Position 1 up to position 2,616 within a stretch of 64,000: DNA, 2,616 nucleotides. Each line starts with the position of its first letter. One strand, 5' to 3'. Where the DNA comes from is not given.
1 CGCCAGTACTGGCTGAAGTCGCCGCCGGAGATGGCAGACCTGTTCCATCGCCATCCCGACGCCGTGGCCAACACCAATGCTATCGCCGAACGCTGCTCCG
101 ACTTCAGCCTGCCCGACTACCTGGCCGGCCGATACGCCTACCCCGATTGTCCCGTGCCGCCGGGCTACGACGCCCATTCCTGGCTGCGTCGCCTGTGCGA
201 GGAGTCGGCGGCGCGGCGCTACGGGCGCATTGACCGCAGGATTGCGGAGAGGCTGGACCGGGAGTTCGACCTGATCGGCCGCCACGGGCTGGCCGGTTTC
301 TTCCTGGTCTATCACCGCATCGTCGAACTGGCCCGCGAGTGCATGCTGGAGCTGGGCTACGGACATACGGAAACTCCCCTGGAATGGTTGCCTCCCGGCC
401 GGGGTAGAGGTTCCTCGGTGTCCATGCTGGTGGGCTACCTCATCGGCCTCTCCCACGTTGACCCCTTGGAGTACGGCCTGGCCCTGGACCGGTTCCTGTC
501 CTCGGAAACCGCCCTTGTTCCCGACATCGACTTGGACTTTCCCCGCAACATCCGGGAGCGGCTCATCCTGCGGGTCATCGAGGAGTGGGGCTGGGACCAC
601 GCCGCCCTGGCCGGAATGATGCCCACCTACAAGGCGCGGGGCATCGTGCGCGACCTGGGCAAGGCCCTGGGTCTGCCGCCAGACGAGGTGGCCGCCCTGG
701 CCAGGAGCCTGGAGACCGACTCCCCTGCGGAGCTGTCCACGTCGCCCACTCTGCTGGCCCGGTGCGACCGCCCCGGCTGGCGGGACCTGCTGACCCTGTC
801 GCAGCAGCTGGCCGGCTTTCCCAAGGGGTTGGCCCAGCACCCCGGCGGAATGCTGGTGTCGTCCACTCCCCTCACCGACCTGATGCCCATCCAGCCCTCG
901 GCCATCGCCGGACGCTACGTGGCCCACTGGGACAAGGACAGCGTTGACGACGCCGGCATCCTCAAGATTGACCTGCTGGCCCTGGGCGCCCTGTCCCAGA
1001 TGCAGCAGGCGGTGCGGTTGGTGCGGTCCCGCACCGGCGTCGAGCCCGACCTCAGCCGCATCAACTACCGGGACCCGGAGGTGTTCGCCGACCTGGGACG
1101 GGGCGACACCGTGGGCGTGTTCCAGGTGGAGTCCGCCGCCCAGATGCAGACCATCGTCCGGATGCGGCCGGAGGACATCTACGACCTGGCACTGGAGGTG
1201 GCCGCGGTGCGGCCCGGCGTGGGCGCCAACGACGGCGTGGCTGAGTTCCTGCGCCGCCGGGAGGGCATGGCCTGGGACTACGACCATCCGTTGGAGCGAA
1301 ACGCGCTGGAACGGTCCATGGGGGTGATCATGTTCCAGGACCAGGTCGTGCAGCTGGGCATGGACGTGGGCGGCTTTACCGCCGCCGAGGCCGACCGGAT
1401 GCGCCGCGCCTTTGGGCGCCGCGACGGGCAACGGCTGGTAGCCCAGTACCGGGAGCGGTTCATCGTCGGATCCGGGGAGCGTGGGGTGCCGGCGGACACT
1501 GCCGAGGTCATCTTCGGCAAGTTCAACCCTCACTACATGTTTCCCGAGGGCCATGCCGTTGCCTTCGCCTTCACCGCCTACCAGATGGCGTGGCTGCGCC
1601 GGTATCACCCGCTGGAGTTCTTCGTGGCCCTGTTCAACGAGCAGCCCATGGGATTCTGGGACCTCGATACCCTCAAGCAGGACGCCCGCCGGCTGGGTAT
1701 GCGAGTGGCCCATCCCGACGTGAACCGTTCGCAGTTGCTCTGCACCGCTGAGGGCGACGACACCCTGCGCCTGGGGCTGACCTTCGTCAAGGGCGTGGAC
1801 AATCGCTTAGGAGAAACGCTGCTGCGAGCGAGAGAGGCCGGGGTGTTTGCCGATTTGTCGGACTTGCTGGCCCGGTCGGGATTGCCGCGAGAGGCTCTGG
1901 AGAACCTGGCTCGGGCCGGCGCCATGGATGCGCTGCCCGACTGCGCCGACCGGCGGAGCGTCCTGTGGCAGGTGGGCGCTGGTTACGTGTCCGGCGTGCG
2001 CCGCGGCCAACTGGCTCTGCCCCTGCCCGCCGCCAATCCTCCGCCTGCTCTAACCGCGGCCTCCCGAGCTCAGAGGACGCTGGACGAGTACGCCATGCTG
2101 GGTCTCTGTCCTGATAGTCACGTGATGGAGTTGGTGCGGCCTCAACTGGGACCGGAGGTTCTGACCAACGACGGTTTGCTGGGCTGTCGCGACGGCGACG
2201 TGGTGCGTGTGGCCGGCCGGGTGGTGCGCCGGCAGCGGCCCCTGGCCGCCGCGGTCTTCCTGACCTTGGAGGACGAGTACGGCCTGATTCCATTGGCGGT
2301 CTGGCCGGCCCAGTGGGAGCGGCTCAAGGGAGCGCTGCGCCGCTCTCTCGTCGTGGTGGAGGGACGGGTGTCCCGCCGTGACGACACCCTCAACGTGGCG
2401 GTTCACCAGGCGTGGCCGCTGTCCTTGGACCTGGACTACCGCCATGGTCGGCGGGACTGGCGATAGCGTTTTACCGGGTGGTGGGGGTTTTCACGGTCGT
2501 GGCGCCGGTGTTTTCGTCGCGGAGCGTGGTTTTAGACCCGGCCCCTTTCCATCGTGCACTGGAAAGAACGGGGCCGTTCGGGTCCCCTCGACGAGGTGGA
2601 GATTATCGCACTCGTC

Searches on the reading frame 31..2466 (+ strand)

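Call 42: search_protein_families(library=pfam, proteins=[window:31-2466:+], max_evalue=0.00001)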
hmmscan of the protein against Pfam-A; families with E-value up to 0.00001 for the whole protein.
window:31-2466:+ (811 aa): 4 families
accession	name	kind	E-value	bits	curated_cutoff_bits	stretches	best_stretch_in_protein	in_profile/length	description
PF07733.18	DNA_pol3_alpha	-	4.1e-54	184.4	23.9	1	50-317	1-260/260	Bacterial DNA polymerase III alpha NTPase domain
PF17657.6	DNA_pol3_finger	-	2.4e-36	125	22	1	321-481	2-162/166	Bacterial DNA polymerase III alpha subunit finger domain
PF14579.12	HHH_6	-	2.9e-18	66.3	25.6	1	556-636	1-84/90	Helix-hairpin-helix motif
PF01336.31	tRNA_anti-codon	-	1e-08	35.4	27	1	725-793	1-71/75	OB-fold nucleic acid binding domain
